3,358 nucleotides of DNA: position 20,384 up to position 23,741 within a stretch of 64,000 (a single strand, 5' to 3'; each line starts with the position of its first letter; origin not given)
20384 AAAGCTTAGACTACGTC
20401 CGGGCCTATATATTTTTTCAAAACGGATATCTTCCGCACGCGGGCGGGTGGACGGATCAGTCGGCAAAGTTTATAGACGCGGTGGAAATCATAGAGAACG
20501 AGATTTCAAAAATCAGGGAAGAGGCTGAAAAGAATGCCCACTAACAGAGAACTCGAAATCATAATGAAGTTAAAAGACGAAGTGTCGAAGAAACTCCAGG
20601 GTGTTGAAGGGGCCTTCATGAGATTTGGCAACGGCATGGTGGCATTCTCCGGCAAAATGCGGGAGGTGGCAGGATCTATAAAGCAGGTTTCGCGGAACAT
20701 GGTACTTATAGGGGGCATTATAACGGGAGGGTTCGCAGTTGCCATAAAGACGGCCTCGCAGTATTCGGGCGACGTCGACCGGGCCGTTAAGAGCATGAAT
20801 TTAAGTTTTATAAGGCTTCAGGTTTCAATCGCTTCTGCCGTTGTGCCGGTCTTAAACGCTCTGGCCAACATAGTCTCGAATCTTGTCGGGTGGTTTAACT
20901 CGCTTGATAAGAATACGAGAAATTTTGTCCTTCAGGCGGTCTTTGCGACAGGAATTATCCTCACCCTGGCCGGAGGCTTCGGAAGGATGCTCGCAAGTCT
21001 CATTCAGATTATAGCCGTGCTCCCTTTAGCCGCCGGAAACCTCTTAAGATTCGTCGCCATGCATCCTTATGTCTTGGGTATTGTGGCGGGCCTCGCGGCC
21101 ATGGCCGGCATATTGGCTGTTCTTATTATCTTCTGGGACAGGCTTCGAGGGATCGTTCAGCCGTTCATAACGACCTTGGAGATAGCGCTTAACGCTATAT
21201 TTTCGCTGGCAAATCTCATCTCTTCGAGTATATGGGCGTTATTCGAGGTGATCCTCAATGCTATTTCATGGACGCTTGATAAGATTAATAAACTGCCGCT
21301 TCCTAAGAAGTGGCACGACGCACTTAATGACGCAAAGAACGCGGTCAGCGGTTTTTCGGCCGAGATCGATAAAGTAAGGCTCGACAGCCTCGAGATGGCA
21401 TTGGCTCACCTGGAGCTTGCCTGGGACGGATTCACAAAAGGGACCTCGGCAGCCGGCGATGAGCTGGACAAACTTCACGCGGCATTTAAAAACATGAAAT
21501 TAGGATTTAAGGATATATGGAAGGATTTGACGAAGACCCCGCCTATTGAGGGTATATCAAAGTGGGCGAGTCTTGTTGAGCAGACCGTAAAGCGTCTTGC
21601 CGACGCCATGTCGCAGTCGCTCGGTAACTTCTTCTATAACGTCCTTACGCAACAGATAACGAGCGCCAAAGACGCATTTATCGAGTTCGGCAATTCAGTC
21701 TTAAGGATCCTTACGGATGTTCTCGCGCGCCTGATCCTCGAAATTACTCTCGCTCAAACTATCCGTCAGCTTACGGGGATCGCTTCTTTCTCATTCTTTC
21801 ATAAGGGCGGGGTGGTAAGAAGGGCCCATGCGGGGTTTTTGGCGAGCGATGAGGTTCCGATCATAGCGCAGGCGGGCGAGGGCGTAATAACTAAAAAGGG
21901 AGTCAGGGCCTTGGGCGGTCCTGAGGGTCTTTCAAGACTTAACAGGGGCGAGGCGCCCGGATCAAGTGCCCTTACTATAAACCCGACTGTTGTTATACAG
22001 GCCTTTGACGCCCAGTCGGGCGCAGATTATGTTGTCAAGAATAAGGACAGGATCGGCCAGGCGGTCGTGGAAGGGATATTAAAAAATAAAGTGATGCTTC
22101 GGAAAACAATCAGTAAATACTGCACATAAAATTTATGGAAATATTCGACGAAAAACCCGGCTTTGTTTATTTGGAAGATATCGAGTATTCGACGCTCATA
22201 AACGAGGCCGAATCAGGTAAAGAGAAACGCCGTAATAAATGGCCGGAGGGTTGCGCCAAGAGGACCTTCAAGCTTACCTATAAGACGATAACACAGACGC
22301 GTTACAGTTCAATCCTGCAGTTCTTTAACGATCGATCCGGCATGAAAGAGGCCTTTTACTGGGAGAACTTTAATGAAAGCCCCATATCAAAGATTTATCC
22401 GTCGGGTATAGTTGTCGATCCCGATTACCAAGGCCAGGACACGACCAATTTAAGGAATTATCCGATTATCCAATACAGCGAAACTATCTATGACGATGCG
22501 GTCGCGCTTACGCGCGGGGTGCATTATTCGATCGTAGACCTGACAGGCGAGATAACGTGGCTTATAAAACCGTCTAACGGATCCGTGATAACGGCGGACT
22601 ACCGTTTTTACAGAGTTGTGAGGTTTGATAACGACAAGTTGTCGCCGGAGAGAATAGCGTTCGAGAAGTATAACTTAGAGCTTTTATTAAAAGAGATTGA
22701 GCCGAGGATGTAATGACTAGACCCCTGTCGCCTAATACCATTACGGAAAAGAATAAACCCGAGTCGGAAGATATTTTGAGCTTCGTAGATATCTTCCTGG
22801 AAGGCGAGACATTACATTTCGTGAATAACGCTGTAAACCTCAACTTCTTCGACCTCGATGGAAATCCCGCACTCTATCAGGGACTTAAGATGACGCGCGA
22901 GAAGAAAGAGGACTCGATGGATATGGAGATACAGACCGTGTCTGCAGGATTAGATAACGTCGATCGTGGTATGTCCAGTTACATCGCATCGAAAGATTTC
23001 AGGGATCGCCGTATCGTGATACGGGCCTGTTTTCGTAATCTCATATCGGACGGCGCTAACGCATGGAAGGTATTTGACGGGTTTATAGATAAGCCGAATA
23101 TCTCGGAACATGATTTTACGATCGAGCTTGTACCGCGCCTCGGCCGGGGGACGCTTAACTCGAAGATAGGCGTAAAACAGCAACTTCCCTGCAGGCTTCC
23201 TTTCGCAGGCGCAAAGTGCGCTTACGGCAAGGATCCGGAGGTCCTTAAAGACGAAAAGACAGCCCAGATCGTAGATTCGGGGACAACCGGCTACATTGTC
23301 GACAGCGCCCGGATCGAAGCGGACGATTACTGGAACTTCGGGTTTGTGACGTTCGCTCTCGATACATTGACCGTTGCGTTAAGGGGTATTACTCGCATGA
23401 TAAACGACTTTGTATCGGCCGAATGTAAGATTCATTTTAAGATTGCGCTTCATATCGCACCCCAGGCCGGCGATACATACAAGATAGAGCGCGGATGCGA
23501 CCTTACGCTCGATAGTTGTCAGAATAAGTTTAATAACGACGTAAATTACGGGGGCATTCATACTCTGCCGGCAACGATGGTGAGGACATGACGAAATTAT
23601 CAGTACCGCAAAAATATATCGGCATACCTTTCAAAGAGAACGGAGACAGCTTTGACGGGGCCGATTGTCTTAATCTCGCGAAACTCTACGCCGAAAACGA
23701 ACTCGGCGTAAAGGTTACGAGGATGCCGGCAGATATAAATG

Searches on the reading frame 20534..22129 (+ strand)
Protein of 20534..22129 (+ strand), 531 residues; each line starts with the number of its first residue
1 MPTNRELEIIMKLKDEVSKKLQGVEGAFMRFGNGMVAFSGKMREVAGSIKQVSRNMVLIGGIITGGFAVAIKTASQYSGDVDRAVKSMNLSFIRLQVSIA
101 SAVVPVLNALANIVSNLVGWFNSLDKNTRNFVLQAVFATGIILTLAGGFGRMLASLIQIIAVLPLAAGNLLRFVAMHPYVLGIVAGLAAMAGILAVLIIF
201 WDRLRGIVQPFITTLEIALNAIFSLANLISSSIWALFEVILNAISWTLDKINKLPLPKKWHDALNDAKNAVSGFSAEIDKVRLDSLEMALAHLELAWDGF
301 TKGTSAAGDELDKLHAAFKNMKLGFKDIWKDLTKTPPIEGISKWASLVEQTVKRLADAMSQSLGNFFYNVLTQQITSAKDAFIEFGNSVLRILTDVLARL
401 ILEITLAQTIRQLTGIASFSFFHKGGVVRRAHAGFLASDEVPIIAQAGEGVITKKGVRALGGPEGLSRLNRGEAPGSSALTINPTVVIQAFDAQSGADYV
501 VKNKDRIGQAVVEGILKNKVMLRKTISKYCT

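Call 8: search_protein_families(library=phrogs, proteins=[window:20534-22129:+], max_evalue=0.001)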
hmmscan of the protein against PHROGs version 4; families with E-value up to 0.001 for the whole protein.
window:20534-22129:+ (531 aa): 10 families
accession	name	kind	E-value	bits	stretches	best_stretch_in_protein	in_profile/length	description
phrog_1535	-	tail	2.3e-08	33.6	1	99-395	767-1004/1152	tail length tape measure protein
phrog_1533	-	tail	2.8e-08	32.7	1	85-191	530-663/1688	tail length tape measure protein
phrog_1272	-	tail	4.1e-08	32.4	1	84-396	535-883/1606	tail length tape measure protein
phrog_339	-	tail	1.3e-07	31.2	1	339-516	893-1105/1123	tail length tape measure protein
phrog_24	-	tail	2.4e-06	26.9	1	301-476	823-985/1151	tail length tape measure protein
phrog_305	-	tail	1.8e-05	24.5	1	9-366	302-642/1001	tail length tape measure protein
phrog_4704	-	tail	3.9e-05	23.5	0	16-78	160-223/625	tail length tape measure protein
phrog_3824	-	unknown function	0.00013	22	1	85-194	231-324/750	-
phrog_34159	-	unknown function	0.00025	20.8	1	420-487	559-627/677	-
phrog_58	-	tail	0.00068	19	0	30-391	517-880/1544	tail length tape measure protein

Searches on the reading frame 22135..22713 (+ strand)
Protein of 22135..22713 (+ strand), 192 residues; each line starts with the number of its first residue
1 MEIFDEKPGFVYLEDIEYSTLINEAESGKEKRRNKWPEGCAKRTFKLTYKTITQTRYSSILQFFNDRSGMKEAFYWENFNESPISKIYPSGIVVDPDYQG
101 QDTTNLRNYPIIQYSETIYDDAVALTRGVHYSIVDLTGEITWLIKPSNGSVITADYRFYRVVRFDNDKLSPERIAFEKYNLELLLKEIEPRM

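Call 102: search_protein_families(library=pfam, proteins=[window:22135-22713:+], max_evalue=0.01)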
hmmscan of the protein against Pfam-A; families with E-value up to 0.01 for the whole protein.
window:22135-22713:+ (192 aa): 1 family
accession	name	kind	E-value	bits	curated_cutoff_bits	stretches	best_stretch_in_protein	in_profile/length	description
PF09343.15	DUF2460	-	5.7e-20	72.1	30.4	2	111-180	127-195/205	Conserved hypothetical protein 2217 (DUF2460)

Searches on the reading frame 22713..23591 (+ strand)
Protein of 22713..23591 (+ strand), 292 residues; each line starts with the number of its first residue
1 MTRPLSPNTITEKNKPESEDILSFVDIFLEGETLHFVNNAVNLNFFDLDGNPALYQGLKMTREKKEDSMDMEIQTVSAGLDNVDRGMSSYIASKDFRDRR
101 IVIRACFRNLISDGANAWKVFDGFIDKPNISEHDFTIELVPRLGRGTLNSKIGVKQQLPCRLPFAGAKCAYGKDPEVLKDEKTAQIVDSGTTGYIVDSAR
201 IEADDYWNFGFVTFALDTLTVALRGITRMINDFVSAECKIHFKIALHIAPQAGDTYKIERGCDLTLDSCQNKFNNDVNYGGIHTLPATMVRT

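Call 102: search_protein_families(library=pfam, proteins=[window:22713-23591:+], max_evalue=0.01)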
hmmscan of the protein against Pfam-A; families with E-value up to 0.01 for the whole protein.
window:22713-23591:+ (292 aa): 1 family
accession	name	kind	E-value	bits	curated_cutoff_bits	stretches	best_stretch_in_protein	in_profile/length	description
PF09356.15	Phage_BR0599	-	1.8e-12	47.9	22.9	1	218-287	10-78/80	Phage conserved hypothetical protein BR0599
